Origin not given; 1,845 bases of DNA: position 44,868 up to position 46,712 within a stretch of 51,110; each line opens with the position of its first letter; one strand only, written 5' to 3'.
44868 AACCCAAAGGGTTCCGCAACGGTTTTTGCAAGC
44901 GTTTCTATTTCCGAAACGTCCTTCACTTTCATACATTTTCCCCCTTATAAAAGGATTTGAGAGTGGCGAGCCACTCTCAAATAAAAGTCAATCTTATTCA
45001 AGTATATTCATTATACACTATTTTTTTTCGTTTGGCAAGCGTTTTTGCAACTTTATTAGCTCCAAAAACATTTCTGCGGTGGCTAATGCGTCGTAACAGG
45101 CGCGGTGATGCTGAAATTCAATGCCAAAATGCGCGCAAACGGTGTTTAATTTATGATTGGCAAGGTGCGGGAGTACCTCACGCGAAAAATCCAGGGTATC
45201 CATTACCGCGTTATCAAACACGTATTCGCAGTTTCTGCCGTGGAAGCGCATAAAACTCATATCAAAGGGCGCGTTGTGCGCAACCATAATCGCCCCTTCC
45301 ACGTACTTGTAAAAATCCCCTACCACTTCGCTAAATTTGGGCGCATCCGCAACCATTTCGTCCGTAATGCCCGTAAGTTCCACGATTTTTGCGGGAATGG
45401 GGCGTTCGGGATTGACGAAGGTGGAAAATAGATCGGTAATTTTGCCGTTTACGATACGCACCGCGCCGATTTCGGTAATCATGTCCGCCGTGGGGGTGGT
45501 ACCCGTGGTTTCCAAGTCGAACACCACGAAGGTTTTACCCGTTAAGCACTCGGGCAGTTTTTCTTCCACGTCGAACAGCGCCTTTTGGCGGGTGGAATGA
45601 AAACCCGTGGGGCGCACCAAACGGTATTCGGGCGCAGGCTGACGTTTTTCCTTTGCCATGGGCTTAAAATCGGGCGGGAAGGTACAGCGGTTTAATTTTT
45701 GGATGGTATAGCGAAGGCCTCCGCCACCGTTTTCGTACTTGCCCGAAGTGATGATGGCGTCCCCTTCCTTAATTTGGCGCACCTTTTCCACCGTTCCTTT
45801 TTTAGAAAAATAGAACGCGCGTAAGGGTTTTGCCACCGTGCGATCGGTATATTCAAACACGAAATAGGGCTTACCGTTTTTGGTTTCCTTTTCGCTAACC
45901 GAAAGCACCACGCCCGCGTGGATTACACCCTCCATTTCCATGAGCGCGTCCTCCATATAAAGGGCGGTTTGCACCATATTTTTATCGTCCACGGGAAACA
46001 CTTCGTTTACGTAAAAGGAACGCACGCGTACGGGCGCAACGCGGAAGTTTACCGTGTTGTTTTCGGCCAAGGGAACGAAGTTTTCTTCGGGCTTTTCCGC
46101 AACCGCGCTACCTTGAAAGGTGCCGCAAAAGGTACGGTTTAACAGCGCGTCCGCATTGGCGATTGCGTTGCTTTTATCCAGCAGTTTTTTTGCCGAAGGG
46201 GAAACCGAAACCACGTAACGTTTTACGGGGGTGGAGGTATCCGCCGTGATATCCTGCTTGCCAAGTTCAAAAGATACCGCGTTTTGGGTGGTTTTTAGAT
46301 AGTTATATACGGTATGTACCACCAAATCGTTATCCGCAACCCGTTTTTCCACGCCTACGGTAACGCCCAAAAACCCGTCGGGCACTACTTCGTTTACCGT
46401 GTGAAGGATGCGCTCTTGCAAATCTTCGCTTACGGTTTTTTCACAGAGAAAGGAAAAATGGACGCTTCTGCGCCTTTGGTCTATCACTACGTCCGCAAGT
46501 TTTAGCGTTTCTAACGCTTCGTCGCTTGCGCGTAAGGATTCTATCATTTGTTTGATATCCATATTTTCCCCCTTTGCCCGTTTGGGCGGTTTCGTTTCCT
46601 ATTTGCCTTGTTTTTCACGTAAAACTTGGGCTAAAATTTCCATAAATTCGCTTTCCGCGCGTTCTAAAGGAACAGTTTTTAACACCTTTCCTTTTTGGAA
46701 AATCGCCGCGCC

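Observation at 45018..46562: Stand-alone PolC N-domain + OB + exonuclease protein occupying the canonical polC slot, with no PHP or polymerase domains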

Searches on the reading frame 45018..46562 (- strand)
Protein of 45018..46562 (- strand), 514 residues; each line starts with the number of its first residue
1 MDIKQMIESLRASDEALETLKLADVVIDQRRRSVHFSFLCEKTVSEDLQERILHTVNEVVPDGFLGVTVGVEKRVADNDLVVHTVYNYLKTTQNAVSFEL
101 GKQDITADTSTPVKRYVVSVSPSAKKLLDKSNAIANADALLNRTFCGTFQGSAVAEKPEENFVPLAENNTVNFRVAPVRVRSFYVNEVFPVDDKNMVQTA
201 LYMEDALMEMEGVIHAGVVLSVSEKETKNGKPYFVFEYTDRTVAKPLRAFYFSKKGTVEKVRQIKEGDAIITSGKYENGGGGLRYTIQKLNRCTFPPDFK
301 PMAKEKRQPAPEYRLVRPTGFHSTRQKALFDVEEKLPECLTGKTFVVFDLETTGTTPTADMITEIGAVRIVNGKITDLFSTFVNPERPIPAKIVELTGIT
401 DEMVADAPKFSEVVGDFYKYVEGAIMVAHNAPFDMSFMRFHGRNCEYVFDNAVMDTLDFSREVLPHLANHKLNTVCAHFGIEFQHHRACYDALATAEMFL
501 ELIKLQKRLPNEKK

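Call 3: search_protein_families(library=pfam, proteins=[window:45018-46562:-], max_evalue=1)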
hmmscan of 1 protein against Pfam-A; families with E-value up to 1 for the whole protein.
window:45018-46562:- (514 aa): 6 families
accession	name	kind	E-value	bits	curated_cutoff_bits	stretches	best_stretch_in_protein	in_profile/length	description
PF00929.31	RNase_T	-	3.3e-41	142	24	1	346-499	1-164/164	Exonuclease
PF16473.11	Rv2179c-like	-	4.4e-05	23.7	27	1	346-500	3-174/177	3'-5' exoribonuclease Rv2179c-like domain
PF21762.3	DEDDh_C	-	0.0019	18.9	27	1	423-501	107-187/188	DNA polymerase III subunit epsilon-like, C-terminal domain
PF01336.31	tRNA_anti-codon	-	0.022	15.1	27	1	216-288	4-70/75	OB-fold nucleic acid binding domain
PF07042.17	TrfA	-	0.041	13.4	22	1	28-94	51-113/282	TrfA protein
PF13482.12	RNase_H_2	-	0.053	13.9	22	1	347-405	2-56/165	RNase_H superfamily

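Call 4: search_protein_families(library=ncbifam, proteins=[window:45018-46562:-], max_evalue=1)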
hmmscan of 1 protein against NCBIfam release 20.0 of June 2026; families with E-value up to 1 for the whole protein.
window:45018-46562:- (514 aa): 30 families (the best 25 are shown)
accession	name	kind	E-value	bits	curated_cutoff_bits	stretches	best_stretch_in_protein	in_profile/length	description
NF001688.0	PRK00448.1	equivalog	3e-57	194.1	873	2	339-505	419-587/1445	PolC-type DNA polymerase III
NF005906.0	PRK07883.1-4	equivalog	6.5e-53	179.9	495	1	341-506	4-172/563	DEDD exonuclease domain-containing protein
NF005907.0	PRK07883.1-5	equivalog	6.6e-53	180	454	1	334-503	19-192/584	DEDD exonuclease domain-containing protein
NF005905.0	PRK07883.1-3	equivalog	3.4e-50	171.2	508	1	325-504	10-189/581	DEDD exonuclease domain-containing protein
TIGR01405.1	polC_Gram_pos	equivalog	3.5e-50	170.8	1043.45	1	338-504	184-352/1211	DNA polymerase III subunit alpha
TIGR01407.1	dinG_rel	hypoth_equivalog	1.4e-47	162.5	547.7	1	344-511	1-170/889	putative DnaQ family exonuclease/DinG family helicase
NF005981.0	PRK08074.1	equivalog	2.5e-46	158.1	789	1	343-511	3-174/931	ATP-dependent DNA helicase DinG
NF005289.0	PRK06807.1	equivalog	6.1e-46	157.1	335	1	344-507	9-173/313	3'-5' exonuclease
TIGR00573.1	dnaq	subfamily_domain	3.7e-43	147.6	71.5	1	342-506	6-173/217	exonuclease, DNA polymerase III, epsilon subunit family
NF005904.0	PRK07883.1-2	equivalog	3e-39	134.8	969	1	328-504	17-195/584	DEDD exonuclease domain-containing protein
NF005836.0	PRK07740.1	equivalog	6.6e-39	133.8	261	1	335-505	51-225/244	hypothetical protein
NF006316.0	PRK08517.1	equivalog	1.6e-35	122.7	247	1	340-501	67-228/270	3'-5' exonuclease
NF005903.0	PRK07883.1-1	equivalog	6.1e-34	117.5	1038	1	339-504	36-211/642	DEDD exonuclease domain-containing protein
NF004316.1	PRK05711.1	equivalog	1.1e-32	113.5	196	1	346-509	4-176/234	DNA polymerase III subunit epsilon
NF005569.0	PRK07246.1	equivalog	2.5e-32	112.1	794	1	342-512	6-176/820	bifunctional DnaQ family exonuclease/ATP-dependent helicase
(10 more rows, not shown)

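Call 5: search_solved_structures(query=window:45018-46562:-, max_evalue=0.01, show_alignments=3)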
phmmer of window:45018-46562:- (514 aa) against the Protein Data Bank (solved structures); distinct sequences matched with E-value up to 0.01: 15.
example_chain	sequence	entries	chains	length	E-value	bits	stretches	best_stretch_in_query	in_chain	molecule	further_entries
2p1j_A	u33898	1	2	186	5.7e-32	114.7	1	343-508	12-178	DNA polymerase III polC-type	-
9qpc_A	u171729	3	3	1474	7.9e-27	97.7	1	338-499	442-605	DNA polymerase III PolC-type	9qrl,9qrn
8zef_A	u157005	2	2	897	8.7e-20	74.5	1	344-510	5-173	3'-5' exonuclease DinG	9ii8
2gui_A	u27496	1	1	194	1.8e-18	70.2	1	346-502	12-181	DNA polymerase III epsilon subunit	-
1j53_A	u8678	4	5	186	2e-18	70.1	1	346-501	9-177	DNA polymerase III, epsilon chain | DNA polymerase III epsilon subunit | DNA POLYMERASE III SUBUNIT EPSILON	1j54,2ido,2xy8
5fku_D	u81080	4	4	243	2.1e-18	70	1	346-510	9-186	DNA POLYMERASE III SUBUNIT EPSILON | DNA POLYMERASE III EPSILON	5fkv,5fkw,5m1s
8h18_A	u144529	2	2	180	1.3e-13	54.2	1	342-505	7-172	DnaQ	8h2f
4fzx_C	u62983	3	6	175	7e-12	48.5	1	349-503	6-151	Exodeoxyribonuclease 10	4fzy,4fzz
8fyc_K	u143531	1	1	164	2e-10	43.7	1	345-498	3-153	DEDDh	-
8fy9_A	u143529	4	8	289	7.4e-10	41.8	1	344-497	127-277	Cas2-DEDDh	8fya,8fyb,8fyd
3ngy_A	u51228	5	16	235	3.6e-05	26.3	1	423-509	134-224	Ribonuclease T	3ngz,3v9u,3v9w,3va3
2is3_A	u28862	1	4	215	4e-05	26.2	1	422-509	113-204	Ribonuclease T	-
3nh0_A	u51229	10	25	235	4.5e-05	26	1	422-509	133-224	Ribonuclease T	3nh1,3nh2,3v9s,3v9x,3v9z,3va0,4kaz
7t2s_A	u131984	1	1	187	0.0025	20.3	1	343-506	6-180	3'-5' exonuclease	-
9l8b_A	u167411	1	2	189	0.0067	18.8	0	344-499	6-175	exodeoxyribonuclease III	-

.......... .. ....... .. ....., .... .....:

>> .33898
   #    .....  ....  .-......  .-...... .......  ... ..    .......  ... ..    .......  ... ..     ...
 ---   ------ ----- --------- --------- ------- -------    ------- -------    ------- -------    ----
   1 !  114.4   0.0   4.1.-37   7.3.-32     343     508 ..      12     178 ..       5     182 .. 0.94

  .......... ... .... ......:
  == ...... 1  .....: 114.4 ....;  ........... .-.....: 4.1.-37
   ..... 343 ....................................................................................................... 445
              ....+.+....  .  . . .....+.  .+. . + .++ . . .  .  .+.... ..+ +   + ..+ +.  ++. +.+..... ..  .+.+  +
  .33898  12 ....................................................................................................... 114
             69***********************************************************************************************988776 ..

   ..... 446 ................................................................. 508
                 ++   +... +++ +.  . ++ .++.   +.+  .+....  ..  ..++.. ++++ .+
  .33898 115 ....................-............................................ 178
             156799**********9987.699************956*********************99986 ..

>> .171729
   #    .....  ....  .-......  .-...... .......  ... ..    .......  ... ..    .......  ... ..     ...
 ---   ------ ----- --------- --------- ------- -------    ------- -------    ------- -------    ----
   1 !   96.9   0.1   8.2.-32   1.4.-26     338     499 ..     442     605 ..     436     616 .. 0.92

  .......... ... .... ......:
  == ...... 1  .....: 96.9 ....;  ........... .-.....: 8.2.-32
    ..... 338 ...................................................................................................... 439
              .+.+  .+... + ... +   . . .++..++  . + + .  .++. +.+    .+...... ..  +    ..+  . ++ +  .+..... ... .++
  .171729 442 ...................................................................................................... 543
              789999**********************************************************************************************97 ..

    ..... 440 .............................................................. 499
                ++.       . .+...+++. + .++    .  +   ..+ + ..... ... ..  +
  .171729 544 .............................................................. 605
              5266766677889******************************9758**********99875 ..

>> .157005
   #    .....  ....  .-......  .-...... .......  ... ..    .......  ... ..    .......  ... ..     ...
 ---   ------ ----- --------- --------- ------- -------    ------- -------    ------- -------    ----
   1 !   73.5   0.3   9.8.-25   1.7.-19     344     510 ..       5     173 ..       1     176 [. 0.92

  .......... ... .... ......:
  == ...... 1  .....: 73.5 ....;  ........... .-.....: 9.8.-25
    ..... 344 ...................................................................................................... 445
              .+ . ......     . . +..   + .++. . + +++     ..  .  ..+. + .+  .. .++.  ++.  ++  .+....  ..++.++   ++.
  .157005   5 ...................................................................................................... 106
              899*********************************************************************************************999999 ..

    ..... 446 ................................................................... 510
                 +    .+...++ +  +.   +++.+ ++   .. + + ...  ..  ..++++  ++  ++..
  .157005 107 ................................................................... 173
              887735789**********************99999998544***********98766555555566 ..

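Call 10: find_homologous_proteins(query=window:45018-46562:-)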
Query window:45018-46562:- (514 aa): 1915 proteins with E <= 0.001 among 8000 candidates; the best 120 are listed.
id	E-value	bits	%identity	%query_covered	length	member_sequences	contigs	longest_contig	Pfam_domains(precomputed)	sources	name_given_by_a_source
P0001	0.0e+0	1101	95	100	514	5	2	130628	PF00929.32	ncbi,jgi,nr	ncbi:MAG: hypothetical protein E7363_00335 [Clostridiales bacterium]|nr:hypothetical protein [Clostr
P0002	3.8e-222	757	67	99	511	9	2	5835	PF00929.32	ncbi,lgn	-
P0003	2.0e-209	715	65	98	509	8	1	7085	PF00929.32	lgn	-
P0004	1.8e-205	702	64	98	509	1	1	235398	PF00929.32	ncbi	-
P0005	3.5e-153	529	48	99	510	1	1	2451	PF00929.32,PF13482.13,PF16473.12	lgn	-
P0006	2.0e-148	514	47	99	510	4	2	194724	PF00929.32,PF01336.32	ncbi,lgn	-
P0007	4.5e-137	476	47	99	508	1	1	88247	PF00929.32,PF13482.13,PF16473.12,PF01336.32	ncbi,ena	-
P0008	7.7e-127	442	43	98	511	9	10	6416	PF00929.32,PF01336.32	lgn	-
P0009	1.3e-122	429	43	99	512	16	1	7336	PF00929.32,PF16473.12,PF01336.32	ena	-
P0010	4.2e-122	427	42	99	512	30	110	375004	PF00929.32,PF16473.12,PF01336.32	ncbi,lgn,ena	-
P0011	7.5e-122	426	43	98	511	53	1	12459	PF00929.32,PF01336.32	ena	-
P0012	9.9e-122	426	42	99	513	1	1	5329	PF00929.32,PF16473.12,PF01336.32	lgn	-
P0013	7.9e-119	416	41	99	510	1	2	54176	PF00929.32,PF16473.12,PF01336.32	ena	-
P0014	8.7e-119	416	41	99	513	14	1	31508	PF00929.32,PF13482.13,PF16473.12,PF01336.32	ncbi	-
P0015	3.8e-117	411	42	98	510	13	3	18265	PF00929.32,PF13482.13,PF16473.12,PF01336.32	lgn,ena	-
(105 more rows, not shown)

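Call 13: search_solved_structures(query=A1, max_evalue=1, show_alignments=2)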
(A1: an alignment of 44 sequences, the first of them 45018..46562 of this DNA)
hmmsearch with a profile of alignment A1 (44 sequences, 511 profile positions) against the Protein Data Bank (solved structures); distinct sequences matched with E-value up to 1: 49.
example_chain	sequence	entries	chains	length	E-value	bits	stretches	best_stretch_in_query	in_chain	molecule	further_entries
2p1j_A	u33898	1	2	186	1.9e-55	191.6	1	340-509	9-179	DNA polymerase III polC-type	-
9qpc_A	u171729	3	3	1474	1.9e-42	148.7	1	335-498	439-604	DNA polymerase III PolC-type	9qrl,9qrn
8zef_A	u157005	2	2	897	1.3e-32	116.2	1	343-500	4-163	3'-5' exonuclease DinG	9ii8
8h18_A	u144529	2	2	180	2.6e-29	105.3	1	343-493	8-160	DnaQ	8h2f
1j53_A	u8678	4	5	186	6.8e-27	97.3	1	346-502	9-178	DNA polymerase III, epsilon chain | DNA polymerase III epsilon subunit | DNA POLYMERASE III SUBUNIT EPSILON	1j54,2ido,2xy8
2gui_A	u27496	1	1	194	6.9e-27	97.3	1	346-502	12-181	DNA polymerase III epsilon subunit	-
5fku_D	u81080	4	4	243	1.6e-26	96.1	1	346-502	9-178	DNA POLYMERASE III SUBUNIT EPSILON | DNA POLYMERASE III EPSILON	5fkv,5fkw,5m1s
8fyc_K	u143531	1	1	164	5.6e-23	84.4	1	344-493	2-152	DEDDh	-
4fzx_C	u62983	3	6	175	6.1e-23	84.3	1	347-505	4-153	Exodeoxyribonuclease 10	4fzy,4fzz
8fy9_A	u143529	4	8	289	1.9e-22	82.7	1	344-493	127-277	Cas2-DEDDh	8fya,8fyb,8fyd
9l8b_A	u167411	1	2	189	7.1e-10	41.2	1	344-499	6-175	exodeoxyribonuclease III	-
9mrd_A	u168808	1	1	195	3e-09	39.1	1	342-497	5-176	exodeoxyribonuclease III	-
9mrc_A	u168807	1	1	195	3.1e-09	39.1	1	342-497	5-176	exodeoxyribonuclease III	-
2is3_A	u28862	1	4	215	1.3e-07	33.7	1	346-505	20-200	Ribonuclease T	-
3nh0_A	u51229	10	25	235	1.6e-07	33.4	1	346-505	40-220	Ribonuclease T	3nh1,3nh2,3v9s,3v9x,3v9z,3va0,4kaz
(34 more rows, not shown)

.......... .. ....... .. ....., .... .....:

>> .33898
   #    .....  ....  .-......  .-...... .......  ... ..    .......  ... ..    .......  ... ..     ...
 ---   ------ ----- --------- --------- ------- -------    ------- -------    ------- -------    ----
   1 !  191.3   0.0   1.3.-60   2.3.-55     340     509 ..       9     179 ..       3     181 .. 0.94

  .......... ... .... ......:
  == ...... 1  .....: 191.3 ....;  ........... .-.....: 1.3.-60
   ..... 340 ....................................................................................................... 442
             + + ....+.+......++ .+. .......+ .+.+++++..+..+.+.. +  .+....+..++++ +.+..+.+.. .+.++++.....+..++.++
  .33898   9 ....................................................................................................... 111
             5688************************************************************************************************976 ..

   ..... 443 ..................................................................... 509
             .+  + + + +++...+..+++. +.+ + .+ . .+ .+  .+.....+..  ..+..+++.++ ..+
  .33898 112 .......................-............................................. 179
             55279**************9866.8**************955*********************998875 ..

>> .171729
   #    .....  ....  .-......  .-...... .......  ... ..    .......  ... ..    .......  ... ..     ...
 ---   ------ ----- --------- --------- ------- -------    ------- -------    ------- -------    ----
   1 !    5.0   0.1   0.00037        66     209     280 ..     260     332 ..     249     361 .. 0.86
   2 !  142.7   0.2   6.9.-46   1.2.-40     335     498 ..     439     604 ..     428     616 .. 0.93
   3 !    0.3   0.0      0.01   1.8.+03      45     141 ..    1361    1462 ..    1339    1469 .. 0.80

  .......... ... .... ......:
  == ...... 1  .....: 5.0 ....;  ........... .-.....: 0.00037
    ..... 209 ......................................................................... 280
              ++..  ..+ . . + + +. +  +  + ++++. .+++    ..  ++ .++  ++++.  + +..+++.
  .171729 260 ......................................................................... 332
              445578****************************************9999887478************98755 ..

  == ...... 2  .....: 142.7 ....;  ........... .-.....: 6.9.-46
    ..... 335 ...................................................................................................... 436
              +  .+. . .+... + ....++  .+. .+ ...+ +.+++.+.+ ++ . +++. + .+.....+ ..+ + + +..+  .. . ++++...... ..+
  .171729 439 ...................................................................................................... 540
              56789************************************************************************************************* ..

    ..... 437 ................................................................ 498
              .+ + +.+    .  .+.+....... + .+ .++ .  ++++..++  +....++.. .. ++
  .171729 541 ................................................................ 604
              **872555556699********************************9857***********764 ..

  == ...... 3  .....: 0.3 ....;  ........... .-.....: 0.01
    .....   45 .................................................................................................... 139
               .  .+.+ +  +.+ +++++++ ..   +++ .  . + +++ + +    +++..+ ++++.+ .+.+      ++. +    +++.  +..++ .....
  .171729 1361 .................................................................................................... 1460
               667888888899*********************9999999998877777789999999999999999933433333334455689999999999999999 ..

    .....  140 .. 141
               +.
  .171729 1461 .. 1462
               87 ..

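Call 15: find_related_loci(query=A1, collection=genome_contigs, flank=4000)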
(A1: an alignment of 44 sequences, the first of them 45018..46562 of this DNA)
Query A1 (514 aa) in genome_contigs; peptide patterns used: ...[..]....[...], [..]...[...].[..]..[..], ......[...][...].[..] (x = any residue, [..] = any of these).
600 stretches matched a pattern (row limit reached: there are more); 580 encode a relative of the query (tblastn E <= 1e-3); the best 80 are kept; 80 distinct loci.
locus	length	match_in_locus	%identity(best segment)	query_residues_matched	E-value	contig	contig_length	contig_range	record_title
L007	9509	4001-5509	64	5-509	0e+0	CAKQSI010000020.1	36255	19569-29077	MAG: uncultured Clostridia bacterium isolate REFINED_METABAT215_TOP10_CONTIGS_1500_ASSEMBLY_K77_MERGED__Hadza_MoBio_hadz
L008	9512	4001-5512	43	4-509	2e-130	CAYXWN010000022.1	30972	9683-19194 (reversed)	MAG TPA_asm: uncultured Clostridia bacterium isolate SRP313737_co1_199 genome assembly, contig: NODE_2344_length_30972_c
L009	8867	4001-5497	40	4-506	2e-112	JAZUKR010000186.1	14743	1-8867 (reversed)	MAG: Christensenellaceae bacterium isolate T1900045248_TH20190018.MAGScoT_cleanbin_000051 SGB_5699_k141_186671, whole ge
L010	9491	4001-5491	38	5-506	1e-106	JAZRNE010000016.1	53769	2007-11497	MAG: Christensenellaceae bacterium isolate T1900045412_YK20190102.MAGScoT_cleanbin_000016 SGB_7017_k141_1936116, whole g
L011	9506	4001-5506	38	7-510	6e-106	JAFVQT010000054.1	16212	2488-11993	MAG: Clostridia bacterium isolate RGIG5309 Sheep_Colon-2__c723124, whole genome shotgun sequence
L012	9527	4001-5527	36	1-511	6e-94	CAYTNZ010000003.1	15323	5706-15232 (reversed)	MAG TPA_asm: uncultured Clostridia bacterium isolate SRP225648_co1_86 genome assembly, contig: NODE_9670_length_15323_co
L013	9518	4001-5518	36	4-510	2e-91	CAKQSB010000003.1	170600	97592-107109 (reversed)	MAG: uncultured Clostridia bacterium isolate REFINED_METABAT215_TOP10_CONTIGS_1500_ASSEMBLY_K77_MERGED__Hadza_MoBio_hadz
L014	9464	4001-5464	35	22-510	1e-81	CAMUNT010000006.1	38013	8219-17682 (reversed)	MAG TPA_asm: uncultured Clostridia bacterium isolate SRR14038233_bin.94_metawrap_v1.3_MAG genome assembly, contig: NODE.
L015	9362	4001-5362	36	60-510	1e-79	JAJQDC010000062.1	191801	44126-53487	MAG: Clostridia bacterium isolate C.B3_4 NODE_5_length_191801_cov_18.662945, whole genome shotgun sequence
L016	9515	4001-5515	34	6-510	1e-78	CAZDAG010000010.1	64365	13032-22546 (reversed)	MAG TPA_asm: uncultured Clostridia bacterium isolate SRP199465_co1_338 genome assembly, contig: NODE_797_length_64365_co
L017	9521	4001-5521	33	15-511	2e-77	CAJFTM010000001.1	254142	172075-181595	uncultured Clostridia bacterium isolate Chicken_9_mag_25 genome assembly, contig: MAGpy_11413_9_idba_bin_25_fascaffold_8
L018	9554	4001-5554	33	4-509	8e-77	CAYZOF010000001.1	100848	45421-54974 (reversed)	MAG TPA_asm: uncultured Clostridia bacterium isolate SRP225648_co1_581 genome assembly, contig: NODE_248_length_100848_c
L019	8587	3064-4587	33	4-510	4e-77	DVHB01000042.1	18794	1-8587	MAG TPA_asm: Candidatus Coproplasma stercoripullorum isolate ChiW25-3613 ChiW25__C77242_L18794_SRR5557211, whole genome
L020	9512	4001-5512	37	5-511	8e-110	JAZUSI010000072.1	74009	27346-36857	MAG: Christensenellaceae bacterium isolate T1900044846_TS20190312.MAGScoT_cleanbin_000019 SGB_2978_k141_1159500, whole g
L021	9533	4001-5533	33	16-513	7e-76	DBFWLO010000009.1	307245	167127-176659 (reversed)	MAG TPA_asm: Candidatus Scatosoma sp. isolate MAG7883 contig9, whole genome shotgun sequence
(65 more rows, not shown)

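Call 19: predict_structure(alignment_id=A1)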
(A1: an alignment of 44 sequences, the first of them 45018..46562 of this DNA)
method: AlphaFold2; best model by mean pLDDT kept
length: 514 residues; sequences in the alignment: 44
mean_pLDDT: 89.2   pTM: 0.53
mean pLDDT of the five models: 89.2, 88.3, 87.7, 87.1, 86.2
residues with pLDDT >= 90: 345; 70-90: 142; 50-70: 16; < 50: 11
segments of 3 or more residues with pLDDT < 50: 163-173
pLDDT, mean of each block of 10 residues (from residue 1): 87 90 90 93 91 91 90 91 94 84 93 92 91 93 90 87 44 58 93 93 88 95 93 95 88 90 95 90 91 91 75 91 71 83 96 92 96 95 92 86 92 95 96 95 88 96 96 94 86 96 92 72
secondary structure, 60 per line:
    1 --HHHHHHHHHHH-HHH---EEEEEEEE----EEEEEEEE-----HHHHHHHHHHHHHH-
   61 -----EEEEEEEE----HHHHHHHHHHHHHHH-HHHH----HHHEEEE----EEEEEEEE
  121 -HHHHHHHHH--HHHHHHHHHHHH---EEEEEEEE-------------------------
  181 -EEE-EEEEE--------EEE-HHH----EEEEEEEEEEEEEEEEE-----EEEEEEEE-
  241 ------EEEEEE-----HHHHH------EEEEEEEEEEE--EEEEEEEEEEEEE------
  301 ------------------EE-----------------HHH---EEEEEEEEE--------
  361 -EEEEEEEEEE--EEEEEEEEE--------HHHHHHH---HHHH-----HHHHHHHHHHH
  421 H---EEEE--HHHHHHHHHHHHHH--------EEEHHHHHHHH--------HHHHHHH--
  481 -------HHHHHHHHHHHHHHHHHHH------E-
elements in order: H3-13 E21-28 E33-40 H46-59 E66-73 H78-92 H94-97 E105-108 E113-120 H122-130 H133-144 E148-155 E182-184 E186-190 E199-201 E210-226 E232-239 E247-252 H258-262 E269-279 E282-294 E344-352 E362-371 E374-382 H391-397 H401-404 H410-421 E425-428 H431-444 E453-455 H456-463 H472-478 H488-506

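Call 20: search_protein_representatives(protein=window:45018-46562:-)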
Query: 514 residues. Proteins with E-value up to 0.001 (for the whole library): 37742; up to 1e-10: 18446; up to 1e-30: 678. The best 150 are listed.
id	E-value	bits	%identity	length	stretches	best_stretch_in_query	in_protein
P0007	1.4e-137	476.2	47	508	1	5-511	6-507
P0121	1.9e-128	446.1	42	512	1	2-511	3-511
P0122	8.2e-110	384.6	40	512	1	4-511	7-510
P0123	2.0e-107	376.8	39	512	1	3-511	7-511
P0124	7.3e-103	361.7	41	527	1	3-513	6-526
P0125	1.3e-102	360.9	41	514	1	11-507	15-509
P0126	6.6e-101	355.3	37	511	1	4-508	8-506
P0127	9.8e-100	351.4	37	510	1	8-510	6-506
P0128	1.7e-94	334.2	38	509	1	5-511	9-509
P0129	1.7e-94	334.2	35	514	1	3-511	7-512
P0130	5.0e-92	326.0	38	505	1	25-510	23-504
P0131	7.4e-91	322.1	40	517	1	4-507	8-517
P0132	3.2e-90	320.0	36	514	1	7-511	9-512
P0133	2.3e-89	317.2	37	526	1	6-511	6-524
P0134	1.3e-82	294.9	35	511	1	10-512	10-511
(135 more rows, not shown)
